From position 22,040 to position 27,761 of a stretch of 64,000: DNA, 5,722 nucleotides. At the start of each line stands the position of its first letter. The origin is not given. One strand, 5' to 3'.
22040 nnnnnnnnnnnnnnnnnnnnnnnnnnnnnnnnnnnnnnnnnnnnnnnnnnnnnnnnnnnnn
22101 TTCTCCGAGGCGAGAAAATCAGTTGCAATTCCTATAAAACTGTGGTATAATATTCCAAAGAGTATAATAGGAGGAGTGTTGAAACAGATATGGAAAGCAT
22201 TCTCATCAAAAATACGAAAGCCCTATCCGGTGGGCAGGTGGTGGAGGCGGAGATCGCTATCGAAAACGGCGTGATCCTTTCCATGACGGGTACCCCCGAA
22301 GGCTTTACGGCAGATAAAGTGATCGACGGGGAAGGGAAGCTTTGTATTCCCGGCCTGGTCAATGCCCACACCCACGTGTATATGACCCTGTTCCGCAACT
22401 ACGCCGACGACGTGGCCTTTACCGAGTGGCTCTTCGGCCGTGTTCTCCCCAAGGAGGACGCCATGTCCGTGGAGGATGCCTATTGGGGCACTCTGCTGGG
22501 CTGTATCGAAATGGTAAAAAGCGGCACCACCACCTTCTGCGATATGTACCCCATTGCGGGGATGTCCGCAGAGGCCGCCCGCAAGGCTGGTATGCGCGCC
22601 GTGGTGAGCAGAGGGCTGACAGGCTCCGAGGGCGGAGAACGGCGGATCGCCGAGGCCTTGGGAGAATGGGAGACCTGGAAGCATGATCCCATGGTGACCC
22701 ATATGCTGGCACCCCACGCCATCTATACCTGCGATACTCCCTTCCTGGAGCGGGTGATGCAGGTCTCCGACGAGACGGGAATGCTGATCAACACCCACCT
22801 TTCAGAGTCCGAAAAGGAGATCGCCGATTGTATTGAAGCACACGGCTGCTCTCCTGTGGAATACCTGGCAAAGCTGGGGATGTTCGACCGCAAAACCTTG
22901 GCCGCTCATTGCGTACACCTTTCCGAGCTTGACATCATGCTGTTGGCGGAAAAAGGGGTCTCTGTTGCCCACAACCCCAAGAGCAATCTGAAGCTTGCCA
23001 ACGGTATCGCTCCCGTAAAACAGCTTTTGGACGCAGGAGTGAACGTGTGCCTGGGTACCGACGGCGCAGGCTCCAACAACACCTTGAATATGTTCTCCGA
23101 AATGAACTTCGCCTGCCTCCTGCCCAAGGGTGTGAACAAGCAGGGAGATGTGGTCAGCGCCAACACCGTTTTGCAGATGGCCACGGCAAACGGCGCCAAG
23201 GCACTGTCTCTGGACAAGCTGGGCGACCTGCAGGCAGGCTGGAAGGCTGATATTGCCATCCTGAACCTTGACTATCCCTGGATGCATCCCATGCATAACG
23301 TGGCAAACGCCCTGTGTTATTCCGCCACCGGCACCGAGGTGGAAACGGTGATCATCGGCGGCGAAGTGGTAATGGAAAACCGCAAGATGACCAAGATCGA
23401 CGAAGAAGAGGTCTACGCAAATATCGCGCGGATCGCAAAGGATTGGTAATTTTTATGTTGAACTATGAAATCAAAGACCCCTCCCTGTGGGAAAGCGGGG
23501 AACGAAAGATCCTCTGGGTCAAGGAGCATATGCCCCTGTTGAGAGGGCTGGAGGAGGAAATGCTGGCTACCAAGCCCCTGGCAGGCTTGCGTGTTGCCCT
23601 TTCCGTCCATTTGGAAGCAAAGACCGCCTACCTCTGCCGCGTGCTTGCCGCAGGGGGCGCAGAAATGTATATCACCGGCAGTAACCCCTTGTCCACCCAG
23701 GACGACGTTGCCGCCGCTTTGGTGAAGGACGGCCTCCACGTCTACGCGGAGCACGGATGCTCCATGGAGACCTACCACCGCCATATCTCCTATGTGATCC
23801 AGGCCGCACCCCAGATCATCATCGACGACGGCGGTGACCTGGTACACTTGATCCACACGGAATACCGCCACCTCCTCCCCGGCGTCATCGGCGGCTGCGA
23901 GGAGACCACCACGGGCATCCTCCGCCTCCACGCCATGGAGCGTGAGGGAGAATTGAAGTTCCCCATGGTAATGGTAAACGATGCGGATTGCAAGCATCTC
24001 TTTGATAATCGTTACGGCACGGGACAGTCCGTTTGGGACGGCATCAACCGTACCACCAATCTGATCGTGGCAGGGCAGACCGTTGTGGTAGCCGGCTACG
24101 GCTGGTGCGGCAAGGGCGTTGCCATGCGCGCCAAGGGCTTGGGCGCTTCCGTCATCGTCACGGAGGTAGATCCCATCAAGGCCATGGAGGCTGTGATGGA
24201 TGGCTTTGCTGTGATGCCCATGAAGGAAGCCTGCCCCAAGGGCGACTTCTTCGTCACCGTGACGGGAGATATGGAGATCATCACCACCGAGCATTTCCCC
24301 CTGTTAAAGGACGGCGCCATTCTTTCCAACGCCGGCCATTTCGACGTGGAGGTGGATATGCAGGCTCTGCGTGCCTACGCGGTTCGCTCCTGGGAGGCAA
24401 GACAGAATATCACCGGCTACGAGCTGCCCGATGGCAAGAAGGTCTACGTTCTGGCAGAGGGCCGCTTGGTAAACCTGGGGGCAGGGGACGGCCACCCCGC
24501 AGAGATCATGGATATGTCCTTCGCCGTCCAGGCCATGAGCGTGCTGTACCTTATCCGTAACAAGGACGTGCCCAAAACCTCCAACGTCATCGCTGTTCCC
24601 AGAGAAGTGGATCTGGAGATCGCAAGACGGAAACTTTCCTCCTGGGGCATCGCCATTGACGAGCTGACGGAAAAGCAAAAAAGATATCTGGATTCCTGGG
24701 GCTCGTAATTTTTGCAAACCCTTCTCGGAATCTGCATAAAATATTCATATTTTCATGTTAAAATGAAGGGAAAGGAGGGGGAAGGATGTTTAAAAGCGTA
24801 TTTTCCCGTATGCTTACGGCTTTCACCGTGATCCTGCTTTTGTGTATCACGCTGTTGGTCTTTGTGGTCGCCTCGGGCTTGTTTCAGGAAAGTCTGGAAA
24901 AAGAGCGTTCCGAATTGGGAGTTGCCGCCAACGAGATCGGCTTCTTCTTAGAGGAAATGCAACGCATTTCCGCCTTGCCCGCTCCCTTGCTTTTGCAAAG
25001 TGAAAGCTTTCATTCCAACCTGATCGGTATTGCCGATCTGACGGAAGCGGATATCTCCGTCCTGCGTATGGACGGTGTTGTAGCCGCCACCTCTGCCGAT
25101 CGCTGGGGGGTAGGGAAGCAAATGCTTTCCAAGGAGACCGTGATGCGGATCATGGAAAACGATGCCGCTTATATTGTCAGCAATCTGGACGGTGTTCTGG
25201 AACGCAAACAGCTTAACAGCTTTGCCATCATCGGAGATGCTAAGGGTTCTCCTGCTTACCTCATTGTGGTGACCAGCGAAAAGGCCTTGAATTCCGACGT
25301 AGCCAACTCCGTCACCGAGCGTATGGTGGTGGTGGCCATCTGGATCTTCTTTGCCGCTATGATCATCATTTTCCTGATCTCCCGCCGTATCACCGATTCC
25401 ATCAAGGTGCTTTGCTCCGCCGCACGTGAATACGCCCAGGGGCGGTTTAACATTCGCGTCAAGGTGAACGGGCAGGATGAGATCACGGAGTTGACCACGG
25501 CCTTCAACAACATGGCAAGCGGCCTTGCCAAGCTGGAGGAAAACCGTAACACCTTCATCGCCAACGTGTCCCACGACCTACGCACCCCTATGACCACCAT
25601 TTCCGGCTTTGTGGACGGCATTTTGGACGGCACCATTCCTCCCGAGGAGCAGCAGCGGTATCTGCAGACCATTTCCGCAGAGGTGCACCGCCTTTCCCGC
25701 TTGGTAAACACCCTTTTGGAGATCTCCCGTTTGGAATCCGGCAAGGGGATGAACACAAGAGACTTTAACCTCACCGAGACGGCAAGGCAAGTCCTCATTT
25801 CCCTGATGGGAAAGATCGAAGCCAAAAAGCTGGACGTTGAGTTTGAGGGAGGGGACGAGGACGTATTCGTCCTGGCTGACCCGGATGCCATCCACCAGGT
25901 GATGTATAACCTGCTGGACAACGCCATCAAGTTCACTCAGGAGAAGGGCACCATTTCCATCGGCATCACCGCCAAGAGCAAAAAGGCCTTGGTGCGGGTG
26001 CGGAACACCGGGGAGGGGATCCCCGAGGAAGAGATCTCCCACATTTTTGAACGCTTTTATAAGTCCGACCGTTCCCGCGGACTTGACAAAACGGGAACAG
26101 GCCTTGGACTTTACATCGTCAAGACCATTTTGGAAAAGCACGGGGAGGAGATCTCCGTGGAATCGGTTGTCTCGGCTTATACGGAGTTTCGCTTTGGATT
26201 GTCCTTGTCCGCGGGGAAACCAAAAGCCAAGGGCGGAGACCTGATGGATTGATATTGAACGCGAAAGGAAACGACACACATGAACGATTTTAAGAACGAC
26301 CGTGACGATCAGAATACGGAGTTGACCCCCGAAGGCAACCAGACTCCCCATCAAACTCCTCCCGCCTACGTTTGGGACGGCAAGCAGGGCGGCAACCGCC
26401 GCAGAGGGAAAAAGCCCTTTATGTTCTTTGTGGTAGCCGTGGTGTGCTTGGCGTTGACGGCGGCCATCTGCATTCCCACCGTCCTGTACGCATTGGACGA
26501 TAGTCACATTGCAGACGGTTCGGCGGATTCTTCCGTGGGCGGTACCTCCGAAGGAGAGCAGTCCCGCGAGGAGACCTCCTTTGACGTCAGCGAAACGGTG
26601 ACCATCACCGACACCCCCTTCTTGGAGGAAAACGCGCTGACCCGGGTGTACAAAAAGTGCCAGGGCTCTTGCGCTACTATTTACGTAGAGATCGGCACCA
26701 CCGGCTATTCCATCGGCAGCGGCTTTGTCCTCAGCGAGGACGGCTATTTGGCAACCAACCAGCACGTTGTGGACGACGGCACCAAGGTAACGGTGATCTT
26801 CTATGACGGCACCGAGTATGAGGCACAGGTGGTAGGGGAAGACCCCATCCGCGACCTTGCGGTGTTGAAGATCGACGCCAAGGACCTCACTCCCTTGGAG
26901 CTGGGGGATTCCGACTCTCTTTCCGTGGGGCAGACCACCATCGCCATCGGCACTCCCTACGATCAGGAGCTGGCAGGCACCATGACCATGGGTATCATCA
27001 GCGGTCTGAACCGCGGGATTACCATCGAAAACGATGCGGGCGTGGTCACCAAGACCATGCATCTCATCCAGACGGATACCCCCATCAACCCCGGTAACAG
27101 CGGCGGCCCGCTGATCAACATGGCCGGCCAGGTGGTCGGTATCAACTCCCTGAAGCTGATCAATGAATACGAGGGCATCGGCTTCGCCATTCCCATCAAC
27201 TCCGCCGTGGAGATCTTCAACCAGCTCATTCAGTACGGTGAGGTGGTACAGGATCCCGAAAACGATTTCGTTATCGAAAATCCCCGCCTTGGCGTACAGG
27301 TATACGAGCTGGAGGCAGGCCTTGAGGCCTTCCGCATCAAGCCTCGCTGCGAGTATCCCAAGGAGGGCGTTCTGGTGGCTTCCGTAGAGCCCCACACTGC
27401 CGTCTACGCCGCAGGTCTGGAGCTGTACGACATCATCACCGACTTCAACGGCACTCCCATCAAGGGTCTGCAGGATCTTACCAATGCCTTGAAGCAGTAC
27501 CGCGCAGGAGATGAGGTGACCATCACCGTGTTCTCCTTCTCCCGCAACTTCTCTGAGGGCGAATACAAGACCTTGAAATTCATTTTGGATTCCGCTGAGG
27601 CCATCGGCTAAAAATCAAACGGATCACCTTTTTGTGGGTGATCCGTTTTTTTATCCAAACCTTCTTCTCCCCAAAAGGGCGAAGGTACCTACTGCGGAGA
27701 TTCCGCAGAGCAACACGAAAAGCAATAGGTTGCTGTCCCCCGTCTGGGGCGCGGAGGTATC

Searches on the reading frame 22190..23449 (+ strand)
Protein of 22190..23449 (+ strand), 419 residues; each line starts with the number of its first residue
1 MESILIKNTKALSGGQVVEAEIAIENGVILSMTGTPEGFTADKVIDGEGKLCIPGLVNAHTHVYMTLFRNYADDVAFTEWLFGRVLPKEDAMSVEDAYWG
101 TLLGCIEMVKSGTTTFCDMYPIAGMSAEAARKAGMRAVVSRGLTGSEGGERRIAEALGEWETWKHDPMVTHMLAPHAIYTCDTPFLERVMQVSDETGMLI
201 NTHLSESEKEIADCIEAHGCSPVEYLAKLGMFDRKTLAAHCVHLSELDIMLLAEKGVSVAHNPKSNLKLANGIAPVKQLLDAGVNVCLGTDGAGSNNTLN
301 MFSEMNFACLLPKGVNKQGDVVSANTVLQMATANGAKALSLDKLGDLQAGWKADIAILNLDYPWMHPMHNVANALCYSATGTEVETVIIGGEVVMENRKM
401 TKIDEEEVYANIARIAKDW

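Call 32: search_protein_families(library=pfam, proteins=[window:22190-23449:+], max_evalue=0.001)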
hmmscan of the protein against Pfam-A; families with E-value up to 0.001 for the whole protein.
window:22190-23449:+ (419 aa): 2 families
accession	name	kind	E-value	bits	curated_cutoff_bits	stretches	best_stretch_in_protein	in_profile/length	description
PF01979.26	Amidohydro_1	-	3.6e-76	257.1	25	1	53-394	3-345/345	Amidohydrolase family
PF07969.17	Amidohydro_3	-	1.7e-23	84.3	29.7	1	176-394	256-471/472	Amidohydrolase family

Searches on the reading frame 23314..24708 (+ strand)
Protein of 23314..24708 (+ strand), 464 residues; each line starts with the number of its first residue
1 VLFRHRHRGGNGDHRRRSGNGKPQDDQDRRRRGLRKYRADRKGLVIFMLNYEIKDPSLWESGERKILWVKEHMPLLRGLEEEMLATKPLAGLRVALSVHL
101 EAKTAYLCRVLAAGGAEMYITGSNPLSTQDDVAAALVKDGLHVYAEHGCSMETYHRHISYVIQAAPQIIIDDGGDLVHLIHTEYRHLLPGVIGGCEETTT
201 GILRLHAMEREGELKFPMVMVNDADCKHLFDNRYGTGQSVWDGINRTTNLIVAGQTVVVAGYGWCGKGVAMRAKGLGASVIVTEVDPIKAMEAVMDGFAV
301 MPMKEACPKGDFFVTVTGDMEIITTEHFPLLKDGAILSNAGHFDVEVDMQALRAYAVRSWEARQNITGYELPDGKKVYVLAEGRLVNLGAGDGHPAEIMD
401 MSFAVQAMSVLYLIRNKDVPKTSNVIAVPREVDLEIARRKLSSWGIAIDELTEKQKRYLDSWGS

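Call 32: search_protein_families(library=pfam, proteins=[window:23314-24708:+], max_evalue=0.001)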
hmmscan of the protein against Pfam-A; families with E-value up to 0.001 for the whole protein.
window:23314-24708:+ (464 aa): 4 families
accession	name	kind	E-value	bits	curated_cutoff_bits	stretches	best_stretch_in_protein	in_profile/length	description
PF00670.27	AdoHcyase_NAD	-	1.8e-54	184.7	27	1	232-391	1-160/162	S-adenosyl-L-homocysteine hydrolase, NAD binding domain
PF05221.23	AdoHcyase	-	6.4e-51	173.7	25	2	50-184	1-140/299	S-adenosyl-L-homocysteine hydrolase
PF02826.25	2-Hacid_dh_C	-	2.5e-09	37.2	25.1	1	238-352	20-137/178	D-isomer specific 2-hydroxyacid dehydrogenase, NAD binding domain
PF07991.19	KARI_N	-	2.8e-07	30.7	20.6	1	252-349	2-103/165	Acetohydroxy acid isomeroreductase, NADPH-binding domain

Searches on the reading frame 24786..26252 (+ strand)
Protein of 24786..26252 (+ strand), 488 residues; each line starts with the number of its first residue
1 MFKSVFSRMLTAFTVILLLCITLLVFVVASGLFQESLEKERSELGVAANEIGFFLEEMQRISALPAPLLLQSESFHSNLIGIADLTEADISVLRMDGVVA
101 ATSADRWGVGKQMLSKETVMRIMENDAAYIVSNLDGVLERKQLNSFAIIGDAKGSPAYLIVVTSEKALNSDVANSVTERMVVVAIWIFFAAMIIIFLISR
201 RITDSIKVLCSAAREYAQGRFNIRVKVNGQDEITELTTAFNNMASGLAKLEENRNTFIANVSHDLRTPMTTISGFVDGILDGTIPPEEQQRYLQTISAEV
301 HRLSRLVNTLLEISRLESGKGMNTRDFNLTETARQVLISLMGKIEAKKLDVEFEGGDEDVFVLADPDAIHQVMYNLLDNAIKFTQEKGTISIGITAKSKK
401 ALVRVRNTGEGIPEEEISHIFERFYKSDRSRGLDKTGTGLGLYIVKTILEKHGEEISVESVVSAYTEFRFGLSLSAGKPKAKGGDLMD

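Call 32: search_protein_families(library=pfam, proteins=[window:24786-26252:+], max_evalue=0.001)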
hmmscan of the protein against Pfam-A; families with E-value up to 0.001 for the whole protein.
window:24786-26252:+ (488 aa): 4 families
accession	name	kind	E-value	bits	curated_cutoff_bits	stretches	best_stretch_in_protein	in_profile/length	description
PF02518.31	HATPase_c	-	5.5e-28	98.1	26.4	1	365-474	2-109/111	Histidine kinase-, DNA gyrase B-, and HSP90-like ATPase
PF00512.31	HisKA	-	2.8e-21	75.8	26.9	1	254-319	2-66/66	His Kinase A (phospho-acceptor) domain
PF00672.30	HAMP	-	2.8e-11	44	25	1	197-247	1-51/53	HAMP domain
PF14501.12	HATPase_c_5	-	4.5e-07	30.2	22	1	368-460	5-90/102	GHKL domain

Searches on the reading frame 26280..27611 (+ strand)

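Call 32: search_protein_families(library=pfam, proteins=[window:26280-27611:+], max_evalue=0.001)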
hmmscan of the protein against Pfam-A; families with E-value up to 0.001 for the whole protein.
window:26280-27611:+ (443 aa): 4 families
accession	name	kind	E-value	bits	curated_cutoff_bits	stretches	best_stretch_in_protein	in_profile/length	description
PF13365.12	Trypsin_2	-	2.2e-36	126.2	27.6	1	146-288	1-144/144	Trypsin-like peptidase domain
PF00089.32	Trypsin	-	4.2e-19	69.7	20.6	1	141-310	23-217/220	Trypsin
PF13180.12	PDZ_2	-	4.4e-12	46.6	27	1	335-417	1-67/80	PDZ domain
PF00595.29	PDZ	-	9.2e-05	23.2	23.2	1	348-417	23-80/81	PDZ domain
